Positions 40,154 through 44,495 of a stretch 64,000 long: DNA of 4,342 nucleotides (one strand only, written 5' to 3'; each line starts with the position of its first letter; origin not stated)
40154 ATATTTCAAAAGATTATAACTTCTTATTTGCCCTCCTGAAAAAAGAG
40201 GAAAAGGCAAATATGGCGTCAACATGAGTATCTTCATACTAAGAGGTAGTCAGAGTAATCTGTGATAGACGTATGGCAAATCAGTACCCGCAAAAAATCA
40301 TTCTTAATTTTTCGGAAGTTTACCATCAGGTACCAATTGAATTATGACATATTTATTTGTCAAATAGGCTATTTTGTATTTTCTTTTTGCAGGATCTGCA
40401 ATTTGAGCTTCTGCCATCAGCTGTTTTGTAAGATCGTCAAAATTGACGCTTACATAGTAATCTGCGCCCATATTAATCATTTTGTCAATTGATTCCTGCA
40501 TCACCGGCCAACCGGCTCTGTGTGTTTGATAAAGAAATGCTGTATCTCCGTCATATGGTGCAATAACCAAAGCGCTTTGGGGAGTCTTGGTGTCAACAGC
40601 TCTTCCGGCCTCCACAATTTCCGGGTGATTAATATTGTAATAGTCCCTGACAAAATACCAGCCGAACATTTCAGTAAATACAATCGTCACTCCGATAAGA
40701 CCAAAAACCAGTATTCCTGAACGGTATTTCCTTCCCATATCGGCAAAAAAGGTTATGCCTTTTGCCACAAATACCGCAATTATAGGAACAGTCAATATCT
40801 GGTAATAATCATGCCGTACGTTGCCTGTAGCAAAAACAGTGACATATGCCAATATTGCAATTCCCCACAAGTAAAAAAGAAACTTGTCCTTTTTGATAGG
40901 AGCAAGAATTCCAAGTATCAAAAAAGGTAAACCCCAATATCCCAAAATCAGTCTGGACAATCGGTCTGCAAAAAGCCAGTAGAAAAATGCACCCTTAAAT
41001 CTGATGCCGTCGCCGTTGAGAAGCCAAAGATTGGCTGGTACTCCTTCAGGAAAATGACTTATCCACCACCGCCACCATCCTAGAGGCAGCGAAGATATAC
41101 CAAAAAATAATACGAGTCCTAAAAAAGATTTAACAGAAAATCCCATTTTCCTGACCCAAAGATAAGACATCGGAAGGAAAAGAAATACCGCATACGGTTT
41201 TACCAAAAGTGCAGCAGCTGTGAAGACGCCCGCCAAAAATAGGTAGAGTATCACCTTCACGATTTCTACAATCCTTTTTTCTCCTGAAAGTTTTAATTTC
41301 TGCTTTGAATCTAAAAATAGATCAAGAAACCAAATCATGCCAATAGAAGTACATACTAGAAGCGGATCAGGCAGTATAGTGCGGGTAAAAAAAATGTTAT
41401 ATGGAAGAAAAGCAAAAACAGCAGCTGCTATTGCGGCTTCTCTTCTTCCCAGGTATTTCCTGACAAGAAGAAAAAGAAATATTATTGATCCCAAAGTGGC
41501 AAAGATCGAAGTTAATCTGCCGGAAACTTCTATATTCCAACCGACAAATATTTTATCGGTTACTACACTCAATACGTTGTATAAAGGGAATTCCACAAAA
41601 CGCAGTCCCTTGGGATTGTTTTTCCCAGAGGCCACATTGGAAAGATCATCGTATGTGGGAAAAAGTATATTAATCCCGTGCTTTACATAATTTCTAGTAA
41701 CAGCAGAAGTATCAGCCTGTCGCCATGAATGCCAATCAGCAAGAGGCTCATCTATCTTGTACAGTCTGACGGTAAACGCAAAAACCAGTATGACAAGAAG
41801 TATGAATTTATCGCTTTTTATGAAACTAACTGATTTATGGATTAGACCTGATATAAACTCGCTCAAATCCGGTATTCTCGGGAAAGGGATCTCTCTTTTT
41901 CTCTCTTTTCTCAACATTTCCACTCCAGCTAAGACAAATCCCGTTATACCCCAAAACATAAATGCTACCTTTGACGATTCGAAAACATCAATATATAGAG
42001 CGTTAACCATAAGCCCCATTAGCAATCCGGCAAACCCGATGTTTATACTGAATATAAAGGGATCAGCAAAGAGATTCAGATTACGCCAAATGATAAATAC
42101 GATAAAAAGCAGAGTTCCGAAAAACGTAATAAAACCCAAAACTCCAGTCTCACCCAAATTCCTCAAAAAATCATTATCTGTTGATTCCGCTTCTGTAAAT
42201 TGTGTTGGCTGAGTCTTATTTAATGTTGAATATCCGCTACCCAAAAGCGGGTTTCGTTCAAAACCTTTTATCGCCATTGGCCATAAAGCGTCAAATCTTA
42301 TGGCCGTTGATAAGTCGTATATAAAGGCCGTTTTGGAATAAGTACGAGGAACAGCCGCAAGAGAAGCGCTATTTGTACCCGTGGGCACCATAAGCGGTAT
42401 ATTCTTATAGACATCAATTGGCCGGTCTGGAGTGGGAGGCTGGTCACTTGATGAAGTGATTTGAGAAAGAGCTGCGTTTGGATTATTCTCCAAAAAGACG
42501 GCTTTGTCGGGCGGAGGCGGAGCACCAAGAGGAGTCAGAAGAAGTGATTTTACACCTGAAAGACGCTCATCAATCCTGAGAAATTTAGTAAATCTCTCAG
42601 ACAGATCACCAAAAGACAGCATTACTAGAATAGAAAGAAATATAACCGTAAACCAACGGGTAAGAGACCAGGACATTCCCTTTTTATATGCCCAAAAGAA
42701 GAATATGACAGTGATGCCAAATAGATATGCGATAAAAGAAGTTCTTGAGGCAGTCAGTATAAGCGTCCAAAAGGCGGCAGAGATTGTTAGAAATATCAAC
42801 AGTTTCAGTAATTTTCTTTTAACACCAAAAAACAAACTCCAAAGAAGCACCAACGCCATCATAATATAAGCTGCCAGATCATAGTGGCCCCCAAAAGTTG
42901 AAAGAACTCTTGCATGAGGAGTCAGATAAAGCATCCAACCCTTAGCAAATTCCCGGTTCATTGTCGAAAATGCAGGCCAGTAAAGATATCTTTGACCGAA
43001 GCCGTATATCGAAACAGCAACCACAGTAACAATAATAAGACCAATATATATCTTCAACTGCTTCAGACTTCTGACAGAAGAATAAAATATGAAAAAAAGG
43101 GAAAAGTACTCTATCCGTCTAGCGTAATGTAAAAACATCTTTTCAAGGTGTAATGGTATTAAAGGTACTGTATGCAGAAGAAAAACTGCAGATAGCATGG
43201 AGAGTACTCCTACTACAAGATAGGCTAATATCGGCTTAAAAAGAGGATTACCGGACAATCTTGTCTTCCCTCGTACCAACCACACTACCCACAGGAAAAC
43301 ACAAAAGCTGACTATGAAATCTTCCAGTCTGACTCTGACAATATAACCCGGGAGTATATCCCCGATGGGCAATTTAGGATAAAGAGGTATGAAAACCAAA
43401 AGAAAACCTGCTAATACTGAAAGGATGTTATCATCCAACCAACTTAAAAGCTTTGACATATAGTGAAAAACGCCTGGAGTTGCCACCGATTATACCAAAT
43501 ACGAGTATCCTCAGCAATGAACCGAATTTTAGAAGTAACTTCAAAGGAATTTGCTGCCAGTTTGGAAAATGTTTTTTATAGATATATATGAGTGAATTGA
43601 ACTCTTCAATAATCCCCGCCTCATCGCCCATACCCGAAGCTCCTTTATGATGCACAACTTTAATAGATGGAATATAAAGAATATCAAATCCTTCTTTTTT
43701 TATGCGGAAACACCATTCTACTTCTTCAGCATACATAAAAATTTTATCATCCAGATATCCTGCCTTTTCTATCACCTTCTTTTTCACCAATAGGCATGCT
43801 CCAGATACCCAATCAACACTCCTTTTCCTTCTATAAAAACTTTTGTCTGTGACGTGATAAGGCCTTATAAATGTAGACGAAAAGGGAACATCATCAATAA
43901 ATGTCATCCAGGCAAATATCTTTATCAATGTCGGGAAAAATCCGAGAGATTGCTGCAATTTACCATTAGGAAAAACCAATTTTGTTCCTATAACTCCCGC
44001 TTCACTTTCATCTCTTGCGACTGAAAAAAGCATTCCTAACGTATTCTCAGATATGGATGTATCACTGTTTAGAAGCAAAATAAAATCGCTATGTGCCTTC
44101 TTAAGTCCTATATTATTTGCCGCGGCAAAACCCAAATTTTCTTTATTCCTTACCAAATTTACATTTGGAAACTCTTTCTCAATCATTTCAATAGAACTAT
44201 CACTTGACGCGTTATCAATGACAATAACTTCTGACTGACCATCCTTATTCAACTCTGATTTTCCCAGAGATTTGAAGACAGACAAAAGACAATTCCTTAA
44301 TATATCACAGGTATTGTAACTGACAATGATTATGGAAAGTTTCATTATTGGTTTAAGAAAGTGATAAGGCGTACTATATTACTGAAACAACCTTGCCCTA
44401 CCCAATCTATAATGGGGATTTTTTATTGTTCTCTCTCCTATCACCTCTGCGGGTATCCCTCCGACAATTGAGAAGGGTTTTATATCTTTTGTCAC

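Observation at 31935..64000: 32-kb co-directional glycosylation supercluster with five GT-C-type membrane glycosyltransferase domains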

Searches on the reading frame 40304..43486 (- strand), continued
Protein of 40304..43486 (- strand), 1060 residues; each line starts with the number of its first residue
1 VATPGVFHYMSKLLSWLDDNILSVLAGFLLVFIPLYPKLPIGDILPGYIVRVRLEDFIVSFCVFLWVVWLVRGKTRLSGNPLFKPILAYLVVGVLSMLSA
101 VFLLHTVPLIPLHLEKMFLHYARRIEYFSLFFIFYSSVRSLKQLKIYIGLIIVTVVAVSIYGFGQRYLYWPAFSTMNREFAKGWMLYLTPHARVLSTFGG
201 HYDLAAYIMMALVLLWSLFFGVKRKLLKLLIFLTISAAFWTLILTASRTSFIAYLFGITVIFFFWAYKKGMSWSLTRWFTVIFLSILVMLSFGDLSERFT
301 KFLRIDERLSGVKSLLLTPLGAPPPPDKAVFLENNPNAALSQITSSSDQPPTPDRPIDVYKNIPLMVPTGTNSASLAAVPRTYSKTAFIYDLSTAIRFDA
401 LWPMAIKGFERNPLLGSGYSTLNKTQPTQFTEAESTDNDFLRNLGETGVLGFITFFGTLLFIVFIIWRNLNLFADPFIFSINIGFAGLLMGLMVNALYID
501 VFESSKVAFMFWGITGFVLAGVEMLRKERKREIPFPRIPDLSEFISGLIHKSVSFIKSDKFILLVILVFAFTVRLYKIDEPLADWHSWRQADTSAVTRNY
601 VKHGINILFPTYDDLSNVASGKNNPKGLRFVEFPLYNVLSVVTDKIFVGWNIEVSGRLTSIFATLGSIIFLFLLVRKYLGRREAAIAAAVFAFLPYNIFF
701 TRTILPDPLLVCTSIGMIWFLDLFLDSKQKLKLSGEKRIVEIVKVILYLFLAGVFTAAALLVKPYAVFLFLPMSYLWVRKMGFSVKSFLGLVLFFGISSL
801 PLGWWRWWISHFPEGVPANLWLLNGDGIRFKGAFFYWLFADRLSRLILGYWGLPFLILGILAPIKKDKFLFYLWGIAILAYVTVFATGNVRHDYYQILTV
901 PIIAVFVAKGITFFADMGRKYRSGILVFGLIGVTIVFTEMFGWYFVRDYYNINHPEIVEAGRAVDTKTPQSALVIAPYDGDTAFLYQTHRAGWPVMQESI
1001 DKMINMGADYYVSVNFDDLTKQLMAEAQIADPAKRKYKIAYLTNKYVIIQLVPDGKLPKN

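Call 52: predict_structure(alignment_id=A1)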
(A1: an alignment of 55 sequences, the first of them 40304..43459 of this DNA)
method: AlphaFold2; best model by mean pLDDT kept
length: 1051 residues; sequences in the alignment: 55
mean_pLDDT: 78.5   pTM: 0.70
mean pLDDT of the five models: 78.5, 78.3, 74.1, 74.1, 73.9
residues with pLDDT >= 90: 392; 70-90: 390; 50-70: 145; < 50: 124
segments of 3 or more residues with pLDDT < 50: 157-191, 314-353, 361-364, 370-380, 422-436, 811-823
pLDDT, mean of each block of 10 residues (from residue 1): 84 90 76 57 74 89 83 90 88 80 79 83 90 91 89 53 38 31 33 76 95 92 92 76 92 95 94 90 62 61 61 46 31 31 37 49 49 45 53 66 75 56 43 55 88 94 91 95 81 69 92 88 85 91 91 95 85 71 85 79 81 80 79 82 88 95 95 95 91 85 95 93 76 91 95 89 94 91 95 88 74 44 58 83 92 77 92 68 66 94 90 86 93 84 76 91 87 84 89 91 92 92 86 93 87 60
secondary structure, 60 per line:
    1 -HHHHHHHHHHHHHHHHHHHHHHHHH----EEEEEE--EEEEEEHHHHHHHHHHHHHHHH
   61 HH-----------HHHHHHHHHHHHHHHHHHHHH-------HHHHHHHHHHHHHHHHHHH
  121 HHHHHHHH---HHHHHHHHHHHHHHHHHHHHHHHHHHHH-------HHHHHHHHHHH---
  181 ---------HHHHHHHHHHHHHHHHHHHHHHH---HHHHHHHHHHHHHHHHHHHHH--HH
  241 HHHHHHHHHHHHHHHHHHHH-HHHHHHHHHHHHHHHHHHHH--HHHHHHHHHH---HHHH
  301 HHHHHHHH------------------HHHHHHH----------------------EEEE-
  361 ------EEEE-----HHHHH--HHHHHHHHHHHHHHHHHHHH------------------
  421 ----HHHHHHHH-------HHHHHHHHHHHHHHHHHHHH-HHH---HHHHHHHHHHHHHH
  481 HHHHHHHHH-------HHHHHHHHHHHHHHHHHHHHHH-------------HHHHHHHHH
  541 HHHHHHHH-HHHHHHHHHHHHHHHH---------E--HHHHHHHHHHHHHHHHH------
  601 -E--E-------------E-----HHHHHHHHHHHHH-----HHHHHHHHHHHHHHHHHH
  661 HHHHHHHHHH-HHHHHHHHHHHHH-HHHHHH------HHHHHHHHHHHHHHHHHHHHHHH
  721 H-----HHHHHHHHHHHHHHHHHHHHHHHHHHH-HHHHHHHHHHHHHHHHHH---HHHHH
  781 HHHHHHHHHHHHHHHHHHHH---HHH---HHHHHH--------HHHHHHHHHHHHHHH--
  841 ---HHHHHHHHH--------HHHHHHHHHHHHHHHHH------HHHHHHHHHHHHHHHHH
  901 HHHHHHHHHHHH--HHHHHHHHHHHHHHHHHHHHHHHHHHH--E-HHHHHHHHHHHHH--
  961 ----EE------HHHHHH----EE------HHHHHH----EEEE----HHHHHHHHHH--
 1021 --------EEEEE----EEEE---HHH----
elements in order (helices of 4 or more, strands of 3 or more residues): H2-26 E31-36 E39-44 H45-62 H74-94 H102-128 H132-159 H167-177 H190-212 H216-236 H239-260 H262-281 H284-293 H297-308 H327-333 E356-359 E367-370 H376-380 H383-402 H425-432 H440-459 H467-489 H497-518 H532-548 H550-565 H578-594 H625-637 H643-670 H672-684 H686-691 H698-721 H727-753 H755-772 H776-800 H810-815 H824-838 H844-852 H861-877 H884-912 H915-941 H946-958 H973-978 H991-996 E1001-1004 H1009-1018 E1029-1033 E1038-1041

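Call 54: fold_search(model_id=the predicted structure, library=pdb)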
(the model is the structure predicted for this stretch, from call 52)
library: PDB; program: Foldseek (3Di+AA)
matches with E <= 10: 239; with E <= 0.001: 28
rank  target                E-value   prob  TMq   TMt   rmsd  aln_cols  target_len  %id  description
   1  5f15                  5.1e-08  1.00  0.34  0.61   8.3       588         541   12  Crystal Structure of ArnT from Cupriavidus metallidurans bound to Undecaprenyl phosphate (released 2016-02-17)
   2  5ezm                  3.3e-07  1.00  0.33  0.60   8.0       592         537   12  Crystal Structure of ArnT from Cupriavidus metallidurans in the apo state (released 2016-02-17)
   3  7zli_A                7.2e-07  1.00  0.29  0.41  10.1       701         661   14  Cryo-EM structure of C-mannosyltransferase CeDPY19, in complex with Dol25-P-Man and bound to CMT2-Fab and anti-Fab nan (released 2023-01-11)
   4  9n9j_I                1.2e-06  1.00  0.29  0.42  13.3       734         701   12  Structure of a GRP94 folding intermediate engaged with a CCDC134- and FKBP11-bound secretory translocon (released 2025-11-19)
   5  8pn9_A                2.2e-06  1.00  0.30  0.44  11.7       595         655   12  Structure of human oligosaccharyltransferase OST-A complex bound to NGI-1 (released 2024-05-08)
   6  6s7o_A                2.4e-06  1.00  0.31  0.47  13.7       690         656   12  Cryo-EM structure of human oligosaccharyltransferase complex OST-A (released 2019-12-18)
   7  6s7t_A                3.0e-06  1.00  0.29  0.41  10.7       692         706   13  Cryo-EM structure of human oligosaccharyltransferase complex OST-B (released 2019-12-18)
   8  3wak                  3.5e-06  1.00  0.29  0.34  12.0       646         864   13  Crystal structure of the Archaeoglobus fulgidus oligosaccharyltransferase (O29867_ARCFU) in the apo form (released 2013-10-30)
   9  7zlg_A                3.8e-06  1.00  0.28  0.40  11.4       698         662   15  Cryo-EM structure of C-mannosyltransferase CeDPY19, in complex with acceptor peptide and bound to CMT2-Fab and anti-Fa (released 2023-01-11)
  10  8b6l_I                3.9e-06  1.00  0.27  0.39  11.7       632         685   13  Subtomogram average of the human Sec61-TRAP-OSTA-translocon (released 2022-12-07)
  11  9s6t_A                4.7e-06  1.00  0.32  0.63   7.0       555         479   14  Ternary cryo-EM structure of chicken ALG12 with Dol25-PP-GlcNAc2Man7, Dol25-P-Man, and Fab (released 2026-03-18)
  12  6c26_A                6.3e-06  1.00  0.33  0.50  11.7       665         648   12  The Cryo-EM structure of a eukaryotic oligosaccharyl transferase complex (released 2018-01-31)
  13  3waj                  6.5e-06  1.00  0.29  0.37  12.0       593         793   13  Crystal structure of the Archaeoglobus fulgidus oligosaccharyltransferase (O29867_ARCFU) complex with Zn and sulfate (released 2013-10-30)
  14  7oci_F                8.4e-06  1.00  0.33  0.51  10.7       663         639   11  Cryo-EM structure of yeast Ost6p containing oligosaccharyltransferase complex (released 2022-02-16)
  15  8age_A                8.4e-06  1.00  0.33  0.50  10.3       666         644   12  Structure of yeast oligosaccharylransferase complex with acceptor peptide bound (released 2022-12-07)
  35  7tpg_B                4.8e-02  1.00  0.27  0.61   7.9       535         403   13  Single-Particle Cryo-EM Structure of the WaaL O-antigen ligase in its ligand bound state (released 2022-04-06)
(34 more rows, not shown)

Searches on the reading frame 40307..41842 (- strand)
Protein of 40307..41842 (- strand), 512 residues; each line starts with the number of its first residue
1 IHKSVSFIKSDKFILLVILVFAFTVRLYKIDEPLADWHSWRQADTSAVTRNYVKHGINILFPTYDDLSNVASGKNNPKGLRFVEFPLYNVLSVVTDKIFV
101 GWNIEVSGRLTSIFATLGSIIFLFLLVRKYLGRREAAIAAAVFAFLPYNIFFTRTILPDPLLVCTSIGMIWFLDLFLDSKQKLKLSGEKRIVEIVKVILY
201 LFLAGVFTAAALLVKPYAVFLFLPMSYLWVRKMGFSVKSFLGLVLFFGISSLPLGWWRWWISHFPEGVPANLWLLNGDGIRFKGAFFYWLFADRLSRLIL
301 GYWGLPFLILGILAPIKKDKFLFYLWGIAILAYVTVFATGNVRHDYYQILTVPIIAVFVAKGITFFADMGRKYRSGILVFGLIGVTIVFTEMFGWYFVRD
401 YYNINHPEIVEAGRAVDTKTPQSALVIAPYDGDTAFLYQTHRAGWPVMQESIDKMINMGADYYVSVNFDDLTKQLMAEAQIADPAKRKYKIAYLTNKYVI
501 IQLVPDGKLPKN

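Call 59: search_solved_structures(query=A4, max_evalue=1, show_alignments=1)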
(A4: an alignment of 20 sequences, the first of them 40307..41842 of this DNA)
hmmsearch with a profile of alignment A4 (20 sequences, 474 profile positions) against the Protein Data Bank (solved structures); distinct sequences matched with E-value up to 1: 0.

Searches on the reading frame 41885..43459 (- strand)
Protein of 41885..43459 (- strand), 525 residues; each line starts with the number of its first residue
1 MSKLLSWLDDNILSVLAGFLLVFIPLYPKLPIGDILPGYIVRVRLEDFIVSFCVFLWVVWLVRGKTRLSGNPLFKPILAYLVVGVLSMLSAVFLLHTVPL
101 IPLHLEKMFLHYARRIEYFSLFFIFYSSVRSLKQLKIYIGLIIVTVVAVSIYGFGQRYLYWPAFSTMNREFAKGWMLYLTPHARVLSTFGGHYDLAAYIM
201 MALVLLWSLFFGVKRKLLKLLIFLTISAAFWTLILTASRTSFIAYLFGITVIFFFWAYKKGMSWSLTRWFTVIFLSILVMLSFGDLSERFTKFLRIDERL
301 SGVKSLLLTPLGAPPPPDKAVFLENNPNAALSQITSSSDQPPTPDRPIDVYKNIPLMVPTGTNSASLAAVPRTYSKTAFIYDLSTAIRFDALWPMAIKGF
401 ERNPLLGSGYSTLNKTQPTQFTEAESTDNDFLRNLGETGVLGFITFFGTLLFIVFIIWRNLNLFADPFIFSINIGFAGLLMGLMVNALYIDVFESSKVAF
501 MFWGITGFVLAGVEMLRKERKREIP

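Call 58: search_solved_structures(query=A3, max_evalue=1, show_alignments=2)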
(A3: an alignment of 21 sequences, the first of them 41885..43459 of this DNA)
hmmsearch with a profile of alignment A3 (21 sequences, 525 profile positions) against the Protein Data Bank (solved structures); distinct sequences matched with E-value up to 1: 0.

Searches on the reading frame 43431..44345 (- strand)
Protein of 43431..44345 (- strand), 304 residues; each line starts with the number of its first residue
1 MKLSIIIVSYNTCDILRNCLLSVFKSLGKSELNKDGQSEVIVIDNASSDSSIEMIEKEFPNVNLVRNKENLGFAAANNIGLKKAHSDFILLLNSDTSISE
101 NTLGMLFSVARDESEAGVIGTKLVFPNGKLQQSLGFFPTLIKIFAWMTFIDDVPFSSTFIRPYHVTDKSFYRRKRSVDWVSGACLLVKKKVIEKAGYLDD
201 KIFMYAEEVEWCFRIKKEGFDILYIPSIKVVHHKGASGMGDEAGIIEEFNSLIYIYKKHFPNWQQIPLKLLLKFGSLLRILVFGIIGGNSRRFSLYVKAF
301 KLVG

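Call 4: search_protein_families(library=pfam, proteins=[window:43431-44345:-], max_evalue=0.01)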
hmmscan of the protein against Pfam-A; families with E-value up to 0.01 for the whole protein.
window:43431-44345:- (304 aa): 4 families
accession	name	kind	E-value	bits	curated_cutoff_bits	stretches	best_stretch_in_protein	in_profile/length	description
PF00535.33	Glycos_transf_2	-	6.3e-24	85.2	23.3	1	4-135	1-128/168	Glycosyl transferase family 2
PF13641.12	Glyco_tranf_2_3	-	2e-15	57.9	27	1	3-234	3-213/230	Glycosyltransferase like family 2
PF10111.15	Glyco_tranf_2_2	-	4.3e-08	33.4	27.3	1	35-201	27-184/276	Glycosyltransferase like family 2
PF13632.12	Glyco_trans_2_3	-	1.6e-05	25.2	27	1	88-242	1-132/198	Glycosyl transferase family group 2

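Call 21: search_protein_families(library=ncbifam, proteins=[window:43431-44345:-], max_evalue=0.01)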
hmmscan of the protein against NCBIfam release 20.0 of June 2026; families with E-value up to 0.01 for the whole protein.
window:43431-44345:- (304 aa): 20 families
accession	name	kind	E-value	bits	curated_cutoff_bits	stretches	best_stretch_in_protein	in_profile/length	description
TIGR01556.1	rhamnosyltran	subfamily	1.4e-17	63.8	200.55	2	22-123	8-112/281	rhamnosyltransferase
TIGR03965.1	mycofact_glyco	equivalog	1.9e-15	56.7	280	2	4-103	77-172/467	mycofactocin biosynthesis glycosyltransferase MftF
NF041875.1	EPS_EpsD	equivalog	6.2e-15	55.4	370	1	3-121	1-115/325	exopolysaccharide biosynthesis glycosyltransferase EpsD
TIGR03937.1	PgaC_IcaA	equivalog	1.8e-12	47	422.3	1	3-118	47-158/407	poly-beta-1,6-N-acetyl-D-glucosamine synthase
NF038302.1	EPS_HpsE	equivalog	5.9e-12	45.2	300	1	1-123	1-124/307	hormogonium polysaccharide biosynthesis glycosyltransferase HpsE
NF007482.0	PRK10073.1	equivalog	1.6e-11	43.8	423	1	2-113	7-113/334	glycosyltransferase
NF038299.1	EPS_HpsN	equivalog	3.7e-10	39.3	425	1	2-242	2-230/317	hormogonium polysaccharide biosynthesis glycosyltransferase HpsN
TIGR04283.1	glyco_like_mftF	equivalog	1.1e-08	34.9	182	1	3-118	1-106/221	TIGR04283 family arsenosugar biosynthesis glycosyltransferase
NF047683.1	TeichurnBiosyTuaG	equivalog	2.6e-08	33.8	400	1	3-106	8-107/252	teichuronic acid biosynthesis protein TuaG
NF050050.1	ProtGlycPglI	equivalog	7.9e-08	32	500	1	2-134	3-131/306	GalNAc(5)-diNAcBac-PP-undecaprenol beta-1,3-glucosyltransferase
TIGR03111.1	glyc2_xrt_Gpos1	hypoth_equivalog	9.3e-08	31.3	363.95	1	3-123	51-170/439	TIGR03111 family XrtG-associated glycosyltransferase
TIGR04009.1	wcaE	equivalog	4.6e-07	29.4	369.2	1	1-125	1-123/248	colanic acid biosynthesis glycosyltransferase WcaE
TIGR04195.1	S_glycosyl_SunS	equivalog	1.7e-06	27.1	350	1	7-110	63-155/421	SunS family peptide S-glycosyltransferase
NF053739.1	GlytfEpsEBac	equivalog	5.6e-06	25.5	450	1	2-124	2-121/265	glycosyltransferase EpsE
NF047588.1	GlcsyltransPgfSStrep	equivalog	3.1e-05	23.4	500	1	1-96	1-96/308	glycosyltransferase PgfS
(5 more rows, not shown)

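Call 23: search_solved_structures(query=window:43431-44345:-, max_evalue=0.001)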
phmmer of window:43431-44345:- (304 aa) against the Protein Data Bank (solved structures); distinct sequences matched with E-value up to 0.001: 12.
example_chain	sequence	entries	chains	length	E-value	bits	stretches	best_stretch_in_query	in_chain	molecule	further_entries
5tze_C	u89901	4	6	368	1.1e-08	37.9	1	1-130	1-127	Glycosyl transferase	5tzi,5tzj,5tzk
5tz8_A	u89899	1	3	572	2.7e-08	36.7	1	1-130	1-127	Glycosyl transferase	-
2z87_A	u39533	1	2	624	9.8e-08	34.8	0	3-242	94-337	Chondroitin synthase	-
2z86_A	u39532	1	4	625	9.9e-08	34.8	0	3-242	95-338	Chondroitin synthase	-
7msn_A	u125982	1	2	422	4.6e-06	29.3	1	33-111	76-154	SPbeta prophage-derived glycosyltransferase SunS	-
7msp_A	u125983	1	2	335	4.7e-06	29.3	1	33-111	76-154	SPbeta prophage-derived glycosyltransferase SunS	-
8bz8_A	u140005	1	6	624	2.1e-05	27.1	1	2-128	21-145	Glycosyltransferase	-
8bz4_A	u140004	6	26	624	2.2e-05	27.1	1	2-128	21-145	Glycosyltransferase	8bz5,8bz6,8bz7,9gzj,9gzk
6h1j_A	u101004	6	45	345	2.4e-05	27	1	2-124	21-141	Probable ss-1,3-N-acetylglucosaminyltransferase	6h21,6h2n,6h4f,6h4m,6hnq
6p61_A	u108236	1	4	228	5.8e-05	25.7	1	3-106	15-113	Glycosyltransferase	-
22ao_A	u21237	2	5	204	0.00019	24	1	6-130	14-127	GmaR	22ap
3bcv_A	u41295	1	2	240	0.00037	23.1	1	2-122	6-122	Putative glycosyltransferase protein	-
